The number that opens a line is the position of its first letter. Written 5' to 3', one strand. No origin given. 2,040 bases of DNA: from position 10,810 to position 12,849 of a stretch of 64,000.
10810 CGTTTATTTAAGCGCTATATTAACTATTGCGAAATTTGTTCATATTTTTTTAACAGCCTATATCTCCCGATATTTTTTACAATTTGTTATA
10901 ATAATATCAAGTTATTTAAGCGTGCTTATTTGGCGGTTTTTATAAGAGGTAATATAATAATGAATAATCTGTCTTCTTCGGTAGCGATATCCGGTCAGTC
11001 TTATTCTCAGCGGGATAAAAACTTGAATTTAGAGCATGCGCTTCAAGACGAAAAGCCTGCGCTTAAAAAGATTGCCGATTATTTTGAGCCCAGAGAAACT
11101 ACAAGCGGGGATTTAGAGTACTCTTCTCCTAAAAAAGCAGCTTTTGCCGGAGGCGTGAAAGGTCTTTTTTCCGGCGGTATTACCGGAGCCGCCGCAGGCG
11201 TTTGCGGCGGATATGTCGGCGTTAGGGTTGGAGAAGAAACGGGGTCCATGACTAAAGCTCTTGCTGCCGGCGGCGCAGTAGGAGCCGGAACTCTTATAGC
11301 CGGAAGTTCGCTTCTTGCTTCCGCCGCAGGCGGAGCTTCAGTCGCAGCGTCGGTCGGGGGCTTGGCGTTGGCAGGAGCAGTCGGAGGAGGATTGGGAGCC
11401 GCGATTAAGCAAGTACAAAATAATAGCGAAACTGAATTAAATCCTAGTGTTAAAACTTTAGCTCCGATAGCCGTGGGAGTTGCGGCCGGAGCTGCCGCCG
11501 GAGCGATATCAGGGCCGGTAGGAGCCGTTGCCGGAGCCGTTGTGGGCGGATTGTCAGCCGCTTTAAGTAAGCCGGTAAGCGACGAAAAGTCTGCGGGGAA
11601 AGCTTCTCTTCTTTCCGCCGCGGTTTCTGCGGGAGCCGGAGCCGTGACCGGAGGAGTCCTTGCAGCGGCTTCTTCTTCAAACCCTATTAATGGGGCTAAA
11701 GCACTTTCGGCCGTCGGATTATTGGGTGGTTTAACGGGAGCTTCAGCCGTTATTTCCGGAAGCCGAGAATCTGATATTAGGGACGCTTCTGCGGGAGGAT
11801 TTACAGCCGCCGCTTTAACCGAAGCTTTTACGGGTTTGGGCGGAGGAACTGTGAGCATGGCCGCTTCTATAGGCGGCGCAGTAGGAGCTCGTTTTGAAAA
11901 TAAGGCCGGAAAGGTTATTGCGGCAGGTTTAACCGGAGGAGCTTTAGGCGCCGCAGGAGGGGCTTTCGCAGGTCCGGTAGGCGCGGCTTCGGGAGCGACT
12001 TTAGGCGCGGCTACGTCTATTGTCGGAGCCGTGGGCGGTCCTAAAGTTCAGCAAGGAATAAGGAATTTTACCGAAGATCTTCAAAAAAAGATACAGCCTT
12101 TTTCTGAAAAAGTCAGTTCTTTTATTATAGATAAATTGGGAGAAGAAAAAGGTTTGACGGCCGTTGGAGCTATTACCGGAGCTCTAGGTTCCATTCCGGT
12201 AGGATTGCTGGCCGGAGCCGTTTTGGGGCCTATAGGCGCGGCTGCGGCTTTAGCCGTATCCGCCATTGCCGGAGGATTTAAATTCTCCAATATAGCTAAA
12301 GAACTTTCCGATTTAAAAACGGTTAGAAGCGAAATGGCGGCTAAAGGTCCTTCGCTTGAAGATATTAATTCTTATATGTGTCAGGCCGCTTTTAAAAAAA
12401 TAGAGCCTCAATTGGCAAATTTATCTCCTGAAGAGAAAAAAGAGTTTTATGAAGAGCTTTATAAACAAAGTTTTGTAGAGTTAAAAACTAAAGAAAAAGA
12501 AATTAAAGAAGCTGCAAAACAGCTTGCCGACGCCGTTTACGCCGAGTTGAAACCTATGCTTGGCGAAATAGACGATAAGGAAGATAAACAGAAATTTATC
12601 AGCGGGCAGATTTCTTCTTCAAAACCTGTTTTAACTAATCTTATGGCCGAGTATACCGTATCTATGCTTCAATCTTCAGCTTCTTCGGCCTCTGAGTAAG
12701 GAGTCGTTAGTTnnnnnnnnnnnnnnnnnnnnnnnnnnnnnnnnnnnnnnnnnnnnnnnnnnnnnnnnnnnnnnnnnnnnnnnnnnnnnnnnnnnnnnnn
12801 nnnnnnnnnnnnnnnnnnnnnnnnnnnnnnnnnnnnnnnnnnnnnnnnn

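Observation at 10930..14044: Tandem pair of paralogous Gly/Ala-rich 'glycine-zipper' proteins of unknown function behind a 575-bp AT-rich leader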

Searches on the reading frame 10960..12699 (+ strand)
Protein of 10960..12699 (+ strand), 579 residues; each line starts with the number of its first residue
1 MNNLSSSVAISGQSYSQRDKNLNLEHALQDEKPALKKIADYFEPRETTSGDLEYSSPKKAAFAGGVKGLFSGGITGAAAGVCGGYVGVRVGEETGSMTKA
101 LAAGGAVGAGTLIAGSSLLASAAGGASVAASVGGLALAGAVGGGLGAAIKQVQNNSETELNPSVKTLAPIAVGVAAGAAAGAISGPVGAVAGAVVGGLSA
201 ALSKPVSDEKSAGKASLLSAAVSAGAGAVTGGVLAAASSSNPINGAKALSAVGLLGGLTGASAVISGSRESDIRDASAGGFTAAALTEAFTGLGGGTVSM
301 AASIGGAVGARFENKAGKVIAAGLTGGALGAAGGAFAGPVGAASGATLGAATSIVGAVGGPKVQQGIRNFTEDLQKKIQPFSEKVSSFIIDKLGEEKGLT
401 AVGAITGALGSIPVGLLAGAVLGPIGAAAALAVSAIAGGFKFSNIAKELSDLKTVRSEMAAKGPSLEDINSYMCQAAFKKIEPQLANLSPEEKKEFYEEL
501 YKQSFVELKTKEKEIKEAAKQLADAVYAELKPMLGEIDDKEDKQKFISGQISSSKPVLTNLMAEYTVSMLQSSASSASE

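Call 4: search_protein_families(library=pfam, proteins=[window:10960-12699:+], max_evalue=1)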
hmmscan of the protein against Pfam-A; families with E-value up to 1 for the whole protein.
window:10960-12699:+ (579 aa): 2 families
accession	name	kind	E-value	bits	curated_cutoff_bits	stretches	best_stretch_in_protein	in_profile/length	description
PF13422.11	DUF4110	-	0.00071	20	27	1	508-545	42-78/95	Domain of unknown function (DUF4110)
PF16463.11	Phage_TTP_13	-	0.087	12.8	25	1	228-276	8-55/137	Phage tail tube protein family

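Call 5: search_protein_families(library=ncbifam, proteins=[window:10960-12699:+], max_evalue=1)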
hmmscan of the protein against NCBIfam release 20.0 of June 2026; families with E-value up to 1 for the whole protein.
window:10960-12699:+ (579 aa): 1 family
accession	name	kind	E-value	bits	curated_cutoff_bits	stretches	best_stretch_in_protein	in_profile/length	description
TIGR01865.2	cas_Csn1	equivalog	0.056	11.6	100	1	486-550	303-360/1070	type II CRISPR RNA-guided endonuclease Cas9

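Call 15: find_related_loci(query=A1, collection=genome_contigs, flank=10000)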
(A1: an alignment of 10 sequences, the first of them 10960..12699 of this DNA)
Query A1 (579 aa) in genome_contigs; peptide patterns used: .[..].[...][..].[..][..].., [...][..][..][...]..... (x = any residue, [..] = any of these).
38 stretches matched a pattern; 6 encode a relative of the query (tblastn E <= 1e-3); 5 distinct loci.
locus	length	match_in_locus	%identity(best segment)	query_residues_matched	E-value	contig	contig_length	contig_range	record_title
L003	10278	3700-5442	58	1-570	1e-164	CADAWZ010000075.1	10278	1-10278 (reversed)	uncultured bacterium isolate RUG13696 genome assembly, contig: RUG13696_asm_75, whole genome shotgun sequence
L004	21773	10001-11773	51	1-572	2e-142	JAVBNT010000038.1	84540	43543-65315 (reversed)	MAG: Candidatus Xenobia bacterium isolate EPI_MAG_00088 c_000011823516, whole genome shotgun sequence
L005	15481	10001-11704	58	2-570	1e-137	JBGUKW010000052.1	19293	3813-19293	MAG: Candidatus Xenobia bacterium isolate ruminal_MAG_271 ruminal_MAG_271_contig_0052, whole genome shotgun sequence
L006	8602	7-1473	62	83-572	3e-112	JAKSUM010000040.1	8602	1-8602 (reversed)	MAG: bacterium isolate Horse_feces333 MAG333_40, whole genome shotgun sequence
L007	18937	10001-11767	58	1-570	2e-134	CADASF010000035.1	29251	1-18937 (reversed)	uncultured bacterium isolate RUG13580 genome assembly, contig: RUG13580_asm_35, whole genome shotgun sequence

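Call 23: search_solved_structures(query=A1, max_evalue=1)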
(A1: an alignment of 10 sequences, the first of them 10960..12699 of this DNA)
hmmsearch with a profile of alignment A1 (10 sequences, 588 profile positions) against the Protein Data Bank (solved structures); distinct sequences matched with E-value up to 1: 6.
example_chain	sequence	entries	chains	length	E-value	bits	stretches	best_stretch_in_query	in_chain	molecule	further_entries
8glt_1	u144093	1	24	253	0.092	14.1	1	321-415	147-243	C2-chlorophyll-comp_O32-15_ctermHis, polyalanine model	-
3lw8_E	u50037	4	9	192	0.4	12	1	473-552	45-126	IpgB2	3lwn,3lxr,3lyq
2dm9_A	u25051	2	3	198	0.72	11.2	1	473-542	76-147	V-type ATP synthase subunit E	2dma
2izw_A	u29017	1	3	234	0.8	11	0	171-211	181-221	RYEGRASS MOTTLE VIRUS COAT PROTEIN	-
4dt0_A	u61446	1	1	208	0.84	11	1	473-542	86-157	V-type ATP synthase subunit E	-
5tuu_B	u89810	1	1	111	0.94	10.8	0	369-384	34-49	Transcription factor E2F4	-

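Call 38: predict_structure(alignment_id=A1)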
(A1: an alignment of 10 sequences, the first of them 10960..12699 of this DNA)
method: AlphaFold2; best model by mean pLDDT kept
length: 579 residues; sequences in the alignment: 10
mean_pLDDT: 66.7   pTM: 0.52
mean pLDDT of the five models: 66.7, 59.1, 57.7, 54.6, 51.5
residues with pLDDT >= 90: 0; 70-90: 288; 50-70: 217; < 50: 74
segments of 3 or more residues with pLDDT < 50: 1-36, 205-210, 413-429, 577-579
pLDDT, mean of each block of 10 residues (from residue 1): 29 27 34 46 62 73 74 73 81 74 81 72 55 64 62 58 60 61 57 57 50 62 72 68 69 82 83 81 69 70 83 79 80 71 76 77 69 58 50 52 52 46 44 51 58 77 83 81 79 83 85 79 76 75 83 81 77 56
secondary structure, 60 per line:
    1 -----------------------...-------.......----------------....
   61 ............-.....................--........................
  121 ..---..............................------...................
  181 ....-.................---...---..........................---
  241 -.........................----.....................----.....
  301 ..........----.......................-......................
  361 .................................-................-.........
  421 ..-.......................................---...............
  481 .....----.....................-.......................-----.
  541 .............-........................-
elements in order: H34-40 H57-72 H74-94 H97-122 H126-155 H162-184 H186-202 H212-237 H242-266 H271-291 H296-310 H315-337 H339-393 H395-410 H412-422 H424-462 H466-485 H490-510 H512-534 H540-553 H555-578

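Call 41: fold_search(model_id=the predicted structure, library=pdb)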
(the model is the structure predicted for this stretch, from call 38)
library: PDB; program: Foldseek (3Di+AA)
matches with E <= 10: 106; with E <= 0.001: 0
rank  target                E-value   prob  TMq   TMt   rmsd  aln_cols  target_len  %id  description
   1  3vvo                  9.2e-02  0.25  0.12  0.14  21.5       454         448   16  Crystal structure of MATE in the bent conformation (released 2013-04-03)
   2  3vvr_A                2.1e-01  0.15  0.12  0.14  20.8       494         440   14  Crystal structure of MATE in complex with MaD5 (released 2013-04-03)
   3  5j4n_B                2.1e-01  0.13  0.10  0.13  23.8       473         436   14  Crystal structure of the L-arginine/agmatine antiporter AdiC in complex with agmatine at 2.6 Angstroem resolution (released 2016-08-31)
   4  6ids                  2.7e-01  0.13  0.10  0.12  21.8       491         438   12  Crystal structure of Vibrio cholerae MATE transporter VcmN D35N mutant (released 2019-01-16)
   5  6gwh                  3.0e-01  0.14  0.12  0.14  20.4       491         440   13  Outward-facing conformation of a multidrug resistance MATE family transporter of the MOP superfamily. (released 2019-06-05)
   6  8rld                  3.7e-01  0.16  0.13  0.16  25.0       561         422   12  SPNS2:sfGFP hetero dimer assembled by Di-Gluebody - SPNS2 local refinement (released 2025-01-15)
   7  4mlb_C                3.7e-01  0.14  0.12  0.14  24.2       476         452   15  Reverse polarity of binding pocket suggests different function of a MOP superfamily transporter from Pyrococcus furios (released 2013-09-25)
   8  8rl7_A                3.8e-01  0.14  0.12  0.15  24.9       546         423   12  SPNS2 in complex with homo Di-Gluebody GbD12 (released 2025-01-15)
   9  8ex4                  4.8e-01  0.14  0.12  0.16  23.8       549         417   13  Human S1P transporter Spns2 in an inward-facing open conformation (state 1) (released 2023-05-31)
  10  8jhq                  7.1e-01  0.11  0.13  0.15  23.7       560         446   13  Cryo-EM structure of human S1P transporter SPNS2 bound with S1P (released 2024-01-10)
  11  4mlb_B                7.7e-01  0.10  0.12  0.15  21.1       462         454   15  Reverse polarity of binding pocket suggests different function of a MOP superfamily transporter from Pyrococcus furios (released 2013-09-25)
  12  5xjj                  9.0e-01  0.07  0.11  0.13  23.1       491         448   11  Crystal structure of a MATE family protein (released 2017-09-20)
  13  5j4i_A                9.3e-01  0.06  0.11  0.13  23.9       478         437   15  Crystal Structure of the L-arginine/agmatine antiporter from E. coli at 2.2 Angstroem resolution (released 2016-08-31)
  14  7yub_R                1.0e+00  0.08  0.13  0.15  23.9       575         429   13  S1P-bound human SPNS2 (released 2023-09-06)
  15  6kri_A                1.0e+00  0.11  0.09  0.09  27.1       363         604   13  Crystal Structure of Acyl-CoA Dehydrogenase FadE5 from Mycobacteria smegmatis with product released (released 2020-07-01)
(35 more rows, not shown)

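Call 43: search_protein_families(library=pfam, proteins=[L004:6911-7753:+, L004:11830-12759:+, L005:375-2909:+, L005:3028-3792:+, L005:11804-13195:-, L003:5597-7003:+, L005:7425-9686:+, L006:1554-2579:+, L006:3055-4698:+], max_evalue=0.01)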
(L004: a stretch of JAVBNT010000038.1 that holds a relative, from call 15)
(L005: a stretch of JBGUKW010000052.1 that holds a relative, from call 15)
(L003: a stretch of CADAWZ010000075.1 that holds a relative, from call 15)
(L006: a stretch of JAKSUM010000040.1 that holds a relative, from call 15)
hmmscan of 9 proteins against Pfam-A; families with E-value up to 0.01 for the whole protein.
L004:6911-7753:+ (280 aa): 3 families
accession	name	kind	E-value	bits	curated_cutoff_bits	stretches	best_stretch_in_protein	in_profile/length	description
PF13488.11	Gly-zipper_Omp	-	0.00015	22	25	0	61-84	19-42/46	Glycine zipper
PF13441.11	Gly-zipper_YMGG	-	0.0029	17.7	28.9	1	59-78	25-44/45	YMGG-like Gly-zipper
PF05433.20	Rick_17kDa_Anti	-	0.004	17.5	24.2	0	59-80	21-42/43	Glycine zipper 2TM domain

L004:11830-12759:+ (309 aa): 2 families
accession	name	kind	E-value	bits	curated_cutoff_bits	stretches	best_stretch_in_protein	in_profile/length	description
PF13488.11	Gly-zipper_Omp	-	0.00012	22.3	25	1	66-89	21-44/46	Glycine zipper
PF13441.11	Gly-zipper_YMGG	-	0.0023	18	28.9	0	255-274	3-22/45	YMGG-like Gly-zipper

L005:375-2909:+ (844 aa): 0 families

L005:3028-3792:+ (254 aa): 1 family
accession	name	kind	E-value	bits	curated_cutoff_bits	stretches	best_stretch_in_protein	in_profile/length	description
PF07963.17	N_methyl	-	1.3e-05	24.9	21.2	1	2-26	3-27/27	Prokaryotic N-terminal methylation motif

L005:11804-13195:- (463 aa): 0 families

L003:5597-7003:+ (468 aa): 15 families
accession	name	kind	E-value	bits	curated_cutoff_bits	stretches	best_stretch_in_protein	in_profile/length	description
PF14691.11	Fer4_20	-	1.1e-45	154.6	25.8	1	19-128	1-111/113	Dihydroprymidine dehydrogenase domain II, 4Fe-4S cluster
PF07992.20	Pyr_redox_2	-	4.5e-39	135.1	26.1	1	143-451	2-291/291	Pyridine nucleotide-disulphide oxidoreductase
PF00070.33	Pyr_redox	-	8.3e-15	55.5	22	2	284-358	1-78/82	Pyridine nucleotide-disulphide oxidoreductase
PF13738.12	Pyr_redox_3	-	1.6e-12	47.7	30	1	270-435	153-305/305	Pyridine nucleotide-disulphide oxidoreductase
PF01262.27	AlaDh_PNT_C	-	5.6e-06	26.4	23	0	284-329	30-69/214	Alanine dehydrogenase/PNT, C-terminal domain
PF13450.12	NAD_binding_8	-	1.6e-05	25.5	21.9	1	146-180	1-35/68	NAD(P)-binding Rossmann-like domain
PF12831.13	FAD_oxidored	-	6.3e-05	22.9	27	0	144-184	2-42/416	FAD dependent oxidoreductase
PF01134.28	GIDA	-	0.00062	19.4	22.1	0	144-204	2-61/391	Glucose inhibited division protein A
PF03486.20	HI0933_like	-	0.00068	19.6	50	1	143-177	2-36/244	HI0933-like protein Rossmann domain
PF01946.23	Thi4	-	0.0014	18.3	26.2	1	143-187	19-64/235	Thi4 family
PF13241.12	NAD_binding_7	-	0.0018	19.2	22.1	0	282-331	7-52/104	Putative NAD(P)-binding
PF01494.25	FAD_binding_3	-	0.0021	17.8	22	1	144-175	4-35/349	FAD binding domain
PF03807.23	F420_oxidored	-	0.0027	18.7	21.6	0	285-328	2-45/94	NADP oxidoreductase coenzyme F420-dependent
PF00890.30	FAD_binding_2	-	0.0045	16.7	20.4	0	144-178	2-36/414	FAD binding domain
PF01266.30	DAO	-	0.0072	16.3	27.9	0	143-177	1-35/353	FAD dependent oxidoreductase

L005:7425-9686:+ (753 aa): 0 families

L006:1554-2579:+ (341 aa): 4 families
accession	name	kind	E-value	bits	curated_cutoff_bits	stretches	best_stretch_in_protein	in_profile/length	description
PF13200.12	DUF4015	-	9.5e-07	28.7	27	1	68-258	56-226/313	Putative glycosyl hydrolase domain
PF02638.21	GHL10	-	9.3e-05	22.1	27.9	1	65-227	63-232/311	Glycosyl hydrolase-like 10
PF02449.21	Glyco_hydro_42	-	0.0001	22.2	21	1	72-176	46-155/376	Beta-galactosidase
PF14871.12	GHL6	-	0.00016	22.3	35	1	75-144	46-115/132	Hypothetical glycosyl hydrolase 6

L006:3055-4698:+ (547 aa): 10 families
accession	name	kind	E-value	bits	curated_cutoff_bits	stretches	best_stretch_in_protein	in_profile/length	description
PF13167.11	GTP-bdg_N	-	1.8e-28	99.4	25.4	1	204-291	2-89/89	GTP-binding GTPase N-terminal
PF16360.10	GTP-bdg_M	-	1.2e-22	80.7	29.5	1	293-374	1-79/79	GTP-binding GTPase Middle Region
PF01926.29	MMR_HSR1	-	1.6e-21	77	21.9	1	382-500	2-113/113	50S ribosome-binding GTPase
PF00071.28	Ras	-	3.7e-05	23.8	21.6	1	384-516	4-129/162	Ras family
PF02421.24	FeoB_N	-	0.00032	20.7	27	1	382-437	3-57/156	Ferrous iron transport protein B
PF03193.22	RsgA_GTPase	-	0.0036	17.6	30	0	381-408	108-135/174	RsgA GTPase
PF00350.29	Dynamin_N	-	0.0039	17.7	27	0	382-407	1-26/168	Dynamin family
PF00009.33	GTP_EFTU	-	0.0039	17.2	26.5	0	378-411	2-35/188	Elongation factor Tu GTP binding domain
PF00025.27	Arf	-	0.004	17.1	22.3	0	383-406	18-41/174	ADP-ribosylation factor family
PF13476.12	AAA_23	-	0.0081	17.2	27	0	380-400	20-40/201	AAA domain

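Call 44: search_protein_representatives(alignment_id=A1)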
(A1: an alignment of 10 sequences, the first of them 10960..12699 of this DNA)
Query: 10 sequences, 588 profile positions. Proteins with E-value up to 0.001 (for the whole library): 225; up to 1e-10: 66; up to 1e-30: 32. The best 150 are listed.
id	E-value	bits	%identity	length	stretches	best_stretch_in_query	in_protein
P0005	8.9e-229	777.0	-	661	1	1-588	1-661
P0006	1.5e-225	766.3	-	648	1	1-587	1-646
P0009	9.3e-195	664.7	-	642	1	1-585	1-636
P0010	1.6e-177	607.8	-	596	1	1-581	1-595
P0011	2.0e-156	538.1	-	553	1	91-584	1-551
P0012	5.5e-111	388.1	-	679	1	29-583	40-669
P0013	3.4e-88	312.8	-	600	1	25-463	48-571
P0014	3.2e-66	240.2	-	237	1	348-582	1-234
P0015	5.2e-63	229.6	-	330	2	231-470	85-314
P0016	5.0e-59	216.5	-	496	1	20-469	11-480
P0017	4.0e-57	210.2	-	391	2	230-457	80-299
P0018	1.5e-56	208.3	-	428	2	254-460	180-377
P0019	1.9e-55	204.7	-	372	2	216-464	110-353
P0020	3.4e-55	203.8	-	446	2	215-455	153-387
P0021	2.6e-54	200.9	-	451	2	229-464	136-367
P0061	6.9e-13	64.1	-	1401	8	73-213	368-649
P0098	8.5e-07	44.0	-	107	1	159-210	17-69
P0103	2.1e-06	42.7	-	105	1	162-210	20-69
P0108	4.5e-06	41.6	-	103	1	163-210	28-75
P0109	4.6e-06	41.6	-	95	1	167-212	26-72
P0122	3.0e-05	38.9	-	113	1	171-219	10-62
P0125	3.2e-05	38.8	-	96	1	162-216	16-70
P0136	7.6e-05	37.6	-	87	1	166-218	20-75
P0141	1.1e-04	37.0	-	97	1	163-216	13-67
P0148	1.2e-04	36.9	-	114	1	159-217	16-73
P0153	1.5e-04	36.6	-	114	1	159-210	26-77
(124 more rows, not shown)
